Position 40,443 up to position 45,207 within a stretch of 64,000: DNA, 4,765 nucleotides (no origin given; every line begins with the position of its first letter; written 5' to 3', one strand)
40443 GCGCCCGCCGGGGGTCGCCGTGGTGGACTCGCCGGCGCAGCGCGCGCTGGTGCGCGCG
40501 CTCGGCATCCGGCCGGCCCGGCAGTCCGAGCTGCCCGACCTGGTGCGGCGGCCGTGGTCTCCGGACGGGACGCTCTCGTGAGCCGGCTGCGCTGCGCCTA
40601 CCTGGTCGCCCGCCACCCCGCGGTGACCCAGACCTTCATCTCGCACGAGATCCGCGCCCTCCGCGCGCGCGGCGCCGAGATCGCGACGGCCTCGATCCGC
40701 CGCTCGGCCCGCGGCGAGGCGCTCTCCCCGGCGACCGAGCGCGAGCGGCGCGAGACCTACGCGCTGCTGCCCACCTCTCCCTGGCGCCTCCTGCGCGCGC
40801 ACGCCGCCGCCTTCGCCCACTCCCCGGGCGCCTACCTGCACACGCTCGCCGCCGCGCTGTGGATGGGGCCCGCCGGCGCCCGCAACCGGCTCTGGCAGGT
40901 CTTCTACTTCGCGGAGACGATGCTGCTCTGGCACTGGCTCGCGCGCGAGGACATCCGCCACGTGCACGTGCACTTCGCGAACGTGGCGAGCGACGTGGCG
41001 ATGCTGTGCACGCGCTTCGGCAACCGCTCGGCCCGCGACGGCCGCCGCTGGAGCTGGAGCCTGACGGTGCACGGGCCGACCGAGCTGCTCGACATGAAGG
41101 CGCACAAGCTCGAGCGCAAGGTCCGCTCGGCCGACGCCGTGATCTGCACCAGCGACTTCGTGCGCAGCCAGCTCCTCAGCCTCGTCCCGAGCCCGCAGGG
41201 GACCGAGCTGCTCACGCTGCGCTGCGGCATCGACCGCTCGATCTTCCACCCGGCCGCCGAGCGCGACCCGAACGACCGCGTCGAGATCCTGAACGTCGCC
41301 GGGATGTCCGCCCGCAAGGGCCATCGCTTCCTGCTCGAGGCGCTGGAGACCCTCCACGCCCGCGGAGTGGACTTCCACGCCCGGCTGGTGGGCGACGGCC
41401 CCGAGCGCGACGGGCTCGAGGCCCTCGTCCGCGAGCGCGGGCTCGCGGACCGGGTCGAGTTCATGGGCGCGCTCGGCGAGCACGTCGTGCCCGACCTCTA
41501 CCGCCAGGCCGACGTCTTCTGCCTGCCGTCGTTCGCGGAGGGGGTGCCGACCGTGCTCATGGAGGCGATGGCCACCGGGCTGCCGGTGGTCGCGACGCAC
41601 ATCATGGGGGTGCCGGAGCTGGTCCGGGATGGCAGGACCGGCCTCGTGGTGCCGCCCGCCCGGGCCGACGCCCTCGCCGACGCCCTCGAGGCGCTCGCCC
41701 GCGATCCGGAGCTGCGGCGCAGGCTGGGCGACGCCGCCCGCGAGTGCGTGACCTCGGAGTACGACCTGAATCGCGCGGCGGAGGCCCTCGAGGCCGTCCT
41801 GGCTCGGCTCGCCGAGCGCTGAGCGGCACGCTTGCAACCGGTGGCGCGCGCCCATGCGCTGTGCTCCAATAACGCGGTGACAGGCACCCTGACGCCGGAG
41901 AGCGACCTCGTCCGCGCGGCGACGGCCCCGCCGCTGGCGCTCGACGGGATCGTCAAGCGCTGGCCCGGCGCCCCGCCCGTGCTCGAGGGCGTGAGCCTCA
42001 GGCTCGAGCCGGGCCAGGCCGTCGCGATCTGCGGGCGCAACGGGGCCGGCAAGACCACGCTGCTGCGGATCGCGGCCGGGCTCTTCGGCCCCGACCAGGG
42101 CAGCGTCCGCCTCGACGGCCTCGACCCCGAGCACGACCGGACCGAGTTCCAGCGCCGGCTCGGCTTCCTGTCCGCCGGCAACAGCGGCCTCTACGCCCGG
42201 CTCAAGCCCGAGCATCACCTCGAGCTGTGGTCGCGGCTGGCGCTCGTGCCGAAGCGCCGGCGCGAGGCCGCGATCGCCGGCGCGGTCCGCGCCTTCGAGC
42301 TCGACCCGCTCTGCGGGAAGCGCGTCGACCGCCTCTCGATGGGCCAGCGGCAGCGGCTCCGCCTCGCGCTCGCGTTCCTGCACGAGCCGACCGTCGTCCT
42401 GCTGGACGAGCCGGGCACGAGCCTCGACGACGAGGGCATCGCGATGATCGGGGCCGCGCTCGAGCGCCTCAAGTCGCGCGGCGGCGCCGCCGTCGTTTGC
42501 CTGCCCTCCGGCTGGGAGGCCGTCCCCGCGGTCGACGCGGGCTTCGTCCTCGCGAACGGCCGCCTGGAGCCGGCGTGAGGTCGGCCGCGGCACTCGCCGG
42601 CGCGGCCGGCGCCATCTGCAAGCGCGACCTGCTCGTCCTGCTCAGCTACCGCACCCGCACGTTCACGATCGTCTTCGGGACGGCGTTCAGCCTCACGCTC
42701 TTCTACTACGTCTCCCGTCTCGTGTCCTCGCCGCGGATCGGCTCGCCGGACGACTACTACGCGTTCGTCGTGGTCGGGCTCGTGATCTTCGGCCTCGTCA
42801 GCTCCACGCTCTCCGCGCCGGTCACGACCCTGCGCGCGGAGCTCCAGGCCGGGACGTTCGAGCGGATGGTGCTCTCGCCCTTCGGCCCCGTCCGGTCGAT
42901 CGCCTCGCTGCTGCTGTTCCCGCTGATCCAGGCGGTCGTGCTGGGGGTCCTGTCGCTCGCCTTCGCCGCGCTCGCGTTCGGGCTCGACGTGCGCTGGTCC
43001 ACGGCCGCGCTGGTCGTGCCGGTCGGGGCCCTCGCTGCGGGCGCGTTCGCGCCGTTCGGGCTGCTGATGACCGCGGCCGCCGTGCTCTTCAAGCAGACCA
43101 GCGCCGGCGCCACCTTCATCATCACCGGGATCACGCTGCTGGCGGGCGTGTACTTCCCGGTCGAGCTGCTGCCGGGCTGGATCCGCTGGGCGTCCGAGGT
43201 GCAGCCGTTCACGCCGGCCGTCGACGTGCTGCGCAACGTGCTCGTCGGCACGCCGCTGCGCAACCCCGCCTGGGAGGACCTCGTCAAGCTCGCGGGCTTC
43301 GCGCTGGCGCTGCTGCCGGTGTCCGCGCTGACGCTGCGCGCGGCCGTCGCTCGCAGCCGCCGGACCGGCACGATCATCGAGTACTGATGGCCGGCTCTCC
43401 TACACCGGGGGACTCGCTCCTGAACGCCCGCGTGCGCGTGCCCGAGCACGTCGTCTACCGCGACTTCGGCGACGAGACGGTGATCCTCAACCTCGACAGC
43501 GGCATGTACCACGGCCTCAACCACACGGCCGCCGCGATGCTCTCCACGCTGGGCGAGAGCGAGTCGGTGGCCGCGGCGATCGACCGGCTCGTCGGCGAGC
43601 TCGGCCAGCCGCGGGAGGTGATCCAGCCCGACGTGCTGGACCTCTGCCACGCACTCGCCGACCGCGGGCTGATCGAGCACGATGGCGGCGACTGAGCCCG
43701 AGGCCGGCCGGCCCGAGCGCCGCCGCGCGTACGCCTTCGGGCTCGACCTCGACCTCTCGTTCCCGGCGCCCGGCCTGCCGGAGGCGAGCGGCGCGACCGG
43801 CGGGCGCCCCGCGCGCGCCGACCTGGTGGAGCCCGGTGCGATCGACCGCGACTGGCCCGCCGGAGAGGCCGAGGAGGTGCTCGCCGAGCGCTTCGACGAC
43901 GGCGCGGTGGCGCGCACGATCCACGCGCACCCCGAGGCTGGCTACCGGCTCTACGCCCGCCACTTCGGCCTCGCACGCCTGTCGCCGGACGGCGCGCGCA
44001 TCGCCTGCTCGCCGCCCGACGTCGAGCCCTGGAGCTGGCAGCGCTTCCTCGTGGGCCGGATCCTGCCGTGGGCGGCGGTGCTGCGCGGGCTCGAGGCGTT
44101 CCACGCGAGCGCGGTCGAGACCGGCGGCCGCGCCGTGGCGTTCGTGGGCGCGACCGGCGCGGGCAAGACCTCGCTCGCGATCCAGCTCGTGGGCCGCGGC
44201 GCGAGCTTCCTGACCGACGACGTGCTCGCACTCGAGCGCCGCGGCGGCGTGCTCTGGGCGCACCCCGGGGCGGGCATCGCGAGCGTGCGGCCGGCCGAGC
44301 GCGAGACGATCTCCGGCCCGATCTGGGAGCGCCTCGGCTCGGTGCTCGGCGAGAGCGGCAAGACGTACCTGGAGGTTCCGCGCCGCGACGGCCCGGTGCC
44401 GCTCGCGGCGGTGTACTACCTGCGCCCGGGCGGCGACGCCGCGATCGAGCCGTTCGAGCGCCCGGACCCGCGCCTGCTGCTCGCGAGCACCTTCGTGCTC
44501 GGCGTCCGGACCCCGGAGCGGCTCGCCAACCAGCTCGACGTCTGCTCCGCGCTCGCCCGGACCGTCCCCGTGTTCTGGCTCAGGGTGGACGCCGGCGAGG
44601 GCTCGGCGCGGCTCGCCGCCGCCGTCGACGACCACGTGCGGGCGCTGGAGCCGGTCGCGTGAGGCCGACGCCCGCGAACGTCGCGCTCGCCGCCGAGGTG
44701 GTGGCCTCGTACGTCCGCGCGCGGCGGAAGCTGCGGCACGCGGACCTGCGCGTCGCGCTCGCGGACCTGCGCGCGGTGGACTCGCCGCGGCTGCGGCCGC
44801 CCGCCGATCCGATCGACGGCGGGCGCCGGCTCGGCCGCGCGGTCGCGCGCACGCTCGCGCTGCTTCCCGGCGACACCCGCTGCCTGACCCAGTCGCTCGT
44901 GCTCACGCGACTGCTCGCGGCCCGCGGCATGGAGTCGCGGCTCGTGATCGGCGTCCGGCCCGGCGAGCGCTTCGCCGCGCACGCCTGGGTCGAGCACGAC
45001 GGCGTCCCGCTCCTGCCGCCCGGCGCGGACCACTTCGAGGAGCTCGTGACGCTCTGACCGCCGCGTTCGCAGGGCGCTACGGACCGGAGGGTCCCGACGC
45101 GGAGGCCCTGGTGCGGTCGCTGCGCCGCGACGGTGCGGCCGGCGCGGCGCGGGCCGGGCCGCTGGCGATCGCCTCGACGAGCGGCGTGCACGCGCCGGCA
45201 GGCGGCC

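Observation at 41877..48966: Kinase- and nucleotidyltransferase-containing lasso operon physically welded to an envelope-glycan locus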

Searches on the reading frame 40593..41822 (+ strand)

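Call 6: search_protein_families(library=pfam, proteins=[window:40593-41822:+], max_evalue=0.01)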
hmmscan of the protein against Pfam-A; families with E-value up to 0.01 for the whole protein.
window:40593-41822:+ (409 aa): 5 families
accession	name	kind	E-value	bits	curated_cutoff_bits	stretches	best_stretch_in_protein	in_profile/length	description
PF00534.26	Glycos_transf_1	-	8.2e-42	143.1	26.4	1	222-384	8-171/172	Glycosyl transferases group 1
PF13692.12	Glyco_trans_1_4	-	2.7e-40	138.3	27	1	231-371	3-142/142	Glycosyl transferases group 1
PF13524.12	Glyco_trans_1_2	-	1.1e-12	48.5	25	1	245-400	3-143/144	Glycosyl transferase-like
PF20706.3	GT4-conflict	-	5.3e-10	39.3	26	1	171-399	137-385/385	Family 4 Glycosyltransferase in conflict systems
PF13439.12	Glyco_transf_4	-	0.0001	22.8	28.5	1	104-213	56-166/170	Glycosyltransferase Family 4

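Call 7: search_protein_families(library=ncbifam, proteins=[window:40593-41822:+], max_evalue=0.01)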
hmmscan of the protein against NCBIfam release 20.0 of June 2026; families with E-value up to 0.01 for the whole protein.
window:40593-41822:+ (409 aa): 39 families (the best 25 are shown)
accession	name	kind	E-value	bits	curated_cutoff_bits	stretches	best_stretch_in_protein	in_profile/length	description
NF041876.1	EPS_EpsE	equivalog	1.2e-67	228.8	400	1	2-399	2-389/389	exopolysaccharide biosynthesis GT4 family glycosyltransferase EpsE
TIGR03088.1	stp2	hypoth_equivalog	1.5e-39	136.1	409.05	1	207-403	163-370/374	TIGR03088 family PEP-CTERM/XrtA system glycosyltransferase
TIGR04005.1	wcaL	equivalog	1.8e-33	116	537.6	1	171-403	166-403/406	colanic acid biosynthesis glycosyltransferase WcaL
NF038229.1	Glyco4_Geo_Pelo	equivalog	1.9e-29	102.8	400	1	165-406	95-336/338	GPMC system family 4 glycosyltransferase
TIGR03999.1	thiol_BshA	equivalog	2.6e-26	92.4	273.7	1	118-406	82-373/375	N-acetyl-alpha-D-glucosaminyl L-malate synthase BshA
NF047684.1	TeichurnBiosyTuaC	equivalog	4.8e-26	91.6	550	1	170-403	155-386/391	teichuronic acid biosynthesis protein TuaC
TIGR03449.1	mycothiol_MshA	equivalog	5.7e-23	81.5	462.5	1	270-403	268-400/406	D-inositol-3-phosphate glycosyltransferase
TIGR04063.1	stp3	hypoth_equivalog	5.4e-22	78.2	442.05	1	176-406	154-395/397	TIGR04063 family PEP-CTERM/XrtA system glycosyltransferase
TIGR04047.1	MSMEG_0565_glyc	hypoth_equivalog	1.6e-21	76.8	259.85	1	173-397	132-365/373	MSMEG_0565 family glycosyltransferase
TIGR02149.1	glgA_Coryne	subfamily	3e-21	76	302.4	1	176-397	141-381/391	glycogen synthase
NF038295.1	EPS_HpsP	equivalog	1.6e-19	70.2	550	1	226-397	204-378/388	hormogonium polysaccharide biosynthesis glycosyltransferase HpsP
NF050056.1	ProtGlycPglH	equivalog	5.4e-19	68.5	600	1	228-397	178-344/354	GalNAc-alpha-(1->4)-GalNAc-alpha-(1->3)-diNAcBac-PP-undecaprenol alpha-1,4-N-acetyl-D-galactosaminyltransferase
NF007640.0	PRK10307.1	subfamily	3.6e-15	55.8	276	1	226-405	226-406/411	WcaI family glycosyltransferase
NF011726.0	PRK15179.1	equivalog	3.7e-15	55.3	733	1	264-384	552-676/694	Vi polysaccharide biosynthesis protein TviE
NF041010.1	glycosy_Agl16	equivalog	7.5e-15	54.6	575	1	173-385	126-331/352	glycosylation protein Agl16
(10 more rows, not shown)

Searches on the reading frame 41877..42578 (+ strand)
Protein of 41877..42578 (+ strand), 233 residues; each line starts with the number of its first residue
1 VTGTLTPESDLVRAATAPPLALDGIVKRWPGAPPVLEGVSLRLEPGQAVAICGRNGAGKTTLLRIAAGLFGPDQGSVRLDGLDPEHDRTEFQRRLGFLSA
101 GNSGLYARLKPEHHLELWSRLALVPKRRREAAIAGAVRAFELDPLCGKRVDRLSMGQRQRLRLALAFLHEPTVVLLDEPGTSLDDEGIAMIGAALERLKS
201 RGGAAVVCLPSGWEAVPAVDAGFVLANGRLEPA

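Call 6: search_protein_families(library=pfam, proteins=[window:41877-42578:+], max_evalue=0.01)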
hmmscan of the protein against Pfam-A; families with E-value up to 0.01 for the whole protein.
window:41877-42578:+ (233 aa): 5 families
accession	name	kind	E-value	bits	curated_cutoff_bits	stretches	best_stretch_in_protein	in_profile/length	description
PF00005.33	ABC_tran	-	1.1e-26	94.5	25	1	36-179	1-135/137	ABC transporter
PF13304.12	AAA_21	-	2.4e-08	34.8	27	1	50-76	3-26/304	AAA domain, putative AbiEii toxin, Type IV TA system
PF13476.12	AAA_23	-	0.00031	21.9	27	1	47-88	20-62/201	AAA domain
PF13555.12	AAA_29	-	0.0062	16.7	27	0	39-63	15-39/61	P-loop containing region of AAA domain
PF02463.25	SMC_N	-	0.0065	16.3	40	0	48-64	26-42/220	RecF/RecN/SMC N terminal domain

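Call 7: search_protein_families(library=ncbifam, proteins=[window:41877-42578:+], max_evalue=0.01)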
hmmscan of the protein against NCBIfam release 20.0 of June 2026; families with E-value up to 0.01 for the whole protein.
window:41877-42578:+ (233 aa): 187 families (the best 25 are shown)
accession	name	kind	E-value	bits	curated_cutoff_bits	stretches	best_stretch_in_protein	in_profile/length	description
TIGR01189.1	ccmA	equivalog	6.7e-34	117.3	131.6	1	33-208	13-183/198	heme ABC exporter ATP-binding protein CcmA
NF010061.0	PRK13538.1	equivalog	5.7e-32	110.9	195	1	35-207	20-188/211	cytochrome c biogenesis heme-transporting ATPase CcmA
TIGR01842.1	type_I_sec_PrtD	subfamily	7.4e-30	104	510.15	2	146-230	448-531/544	type I secretion system permease/ATPase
TIGR01188.1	drrA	subfamily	2.3e-29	102.6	312.45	1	36-208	9-180/302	daunorubicin resistance ABC transporter, ATP-binding protein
TIGR02857.1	CydD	equivalog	6.5e-29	101.3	435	1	10-200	312-506/529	thiol reductant ABC exporter subunit CydD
TIGR03864.1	PQQ_ABC_ATP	hypoth_equivalog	6.8e-29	101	302.25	1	24-230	6-210/236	ABC transporter, ATP-binding subunit, PQQ-dependent alcohol dehydrogenase system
TIGR02868.1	CydC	equivalog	7e-29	100.8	329.05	2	13-98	328-414/530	thiol reductant ABC exporter subunit CydC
TIGR03522.1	GldA_ABC_ATP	equivalog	4.7e-28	98.5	402.6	1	31-194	13-175/301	gliding motility-associated ABC transporter ATP-binding subunit GldA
TIGR03375.1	type_I_sec_LssB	subfamily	6.1e-28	97.5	693.1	1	33-200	480-651/696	type I secretion system permease/ATPase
NF033858.1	ABC2_perm_RbbA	equivalog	1.2e-27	96.3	1050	1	37-184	283-429/909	ribosome-associated ATPase/putative transporter RbbA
NF040873.1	AztA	equivalog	3.4e-27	95.3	220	1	33-209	5-175/191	zinc ABC transporter ATP-binding protein AztA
TIGR01166.1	cbiO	subfamily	7.9e-26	90.7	211.8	1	30-207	2-182/190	cobalt ABC transporter, ATP-binding protein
TIGR03410.1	urea_trans_UrtE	equivalog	2.7e-23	82.6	285.8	1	31-210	11-189/230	urea ABC transporter ATP-binding subunit UrtE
TIGR03608.1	L_ocin_972_ABC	subfamily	3.7e-23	82.1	254.85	1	34-207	12-189/206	putative bacteriocin export ABC transporter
TIGR02315.1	ABC_phnC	equivalog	5.5e-23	81.6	266.1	2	125-208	119-201/243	phosphonate ABC transporter ATP-binding protein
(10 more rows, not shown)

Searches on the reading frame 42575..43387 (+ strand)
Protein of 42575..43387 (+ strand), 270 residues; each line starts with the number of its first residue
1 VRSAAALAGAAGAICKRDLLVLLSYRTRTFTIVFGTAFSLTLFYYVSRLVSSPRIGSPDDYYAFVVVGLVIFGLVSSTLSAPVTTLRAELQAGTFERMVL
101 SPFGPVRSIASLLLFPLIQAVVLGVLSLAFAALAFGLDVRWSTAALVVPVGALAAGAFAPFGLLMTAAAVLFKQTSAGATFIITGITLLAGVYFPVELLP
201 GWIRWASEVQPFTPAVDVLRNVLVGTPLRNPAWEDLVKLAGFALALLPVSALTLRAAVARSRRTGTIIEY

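Call 6: search_protein_families(library=pfam, proteins=[window:42575-43387:+], max_evalue=0.01)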
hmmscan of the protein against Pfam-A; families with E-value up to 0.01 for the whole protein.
window:42575-43387:+ (270 aa): 2 families
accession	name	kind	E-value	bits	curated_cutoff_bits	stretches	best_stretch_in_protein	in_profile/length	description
PF01061.29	ABC2_membrane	-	1.4e-16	61.1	26.9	1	26-223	18-210/211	ABC-2 type transporter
PF12698.13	ABC2_membrane_3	-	1.9e-12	47.4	31.6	1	56-250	154-345/347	ABC-2 family transporter protein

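Call 7: search_protein_families(library=ncbifam, proteins=[window:42575-43387:+], max_evalue=0.01)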
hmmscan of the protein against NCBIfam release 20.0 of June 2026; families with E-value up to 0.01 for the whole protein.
window:42575-43387:+ (270 aa): 6 families
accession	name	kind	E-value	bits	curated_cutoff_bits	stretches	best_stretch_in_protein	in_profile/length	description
NF011648.0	PRK15066.1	subfamily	6.6e-14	52.1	225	1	35-247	31-242/257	ABC transporter permease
TIGR01247.1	drrB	subfamily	2.7e-12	46.9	223.05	1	18-252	2-234/236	daunorubicin resistance ABC transporter membrane protein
TIGR01291.1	nodJ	subfamily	2.6e-09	37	206.65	1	60-231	55-225/253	ABC-2 type transporter, NodJ family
TIGR00025.1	Mtu_efflux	paralog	1.4e-08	34.6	146.9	1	64-255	40-235/238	ABC transporter efflux protein, DrrB family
TIGR03062.1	pip_yhgE_Cterm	subfamily_domain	0.00033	20.3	102.2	1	120-254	72-203/208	YhgE/Pip family protein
TIGR01248.1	drrC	subfamily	0.00089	19.5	165.65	1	88-223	14-149/152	daunorubicin resistance protein C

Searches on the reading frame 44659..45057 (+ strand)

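Call 6: search_protein_families(library=pfam, proteins=[window:44659-45057:+], max_evalue=0.01)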
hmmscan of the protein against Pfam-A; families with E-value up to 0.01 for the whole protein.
window:44659-45057:+ (132 aa): 2 families
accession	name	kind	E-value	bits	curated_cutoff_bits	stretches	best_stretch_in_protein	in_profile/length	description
PF13471.12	Transglut_core3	-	4.7e-22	78.6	26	1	18-130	4-116/117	Transglutaminase-like superfamily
PF01841.26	Transglut_core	-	0.0019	18.9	23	1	71-112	50-95/108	Transglutaminase-like superfamily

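Call 7: search_protein_families(library=ncbifam, proteins=[window:44659-45057:+], max_evalue=0.01)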
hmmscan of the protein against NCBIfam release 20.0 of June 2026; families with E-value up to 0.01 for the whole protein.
window:44659-45057:+ (132 aa): 1 family
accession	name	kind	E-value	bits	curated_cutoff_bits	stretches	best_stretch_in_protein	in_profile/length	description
NF033537.1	lasso_biosyn_B2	equivalog_domain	1.1e-21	77.6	33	1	14-118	10-117/132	lasso peptide biosynthesis B2 protein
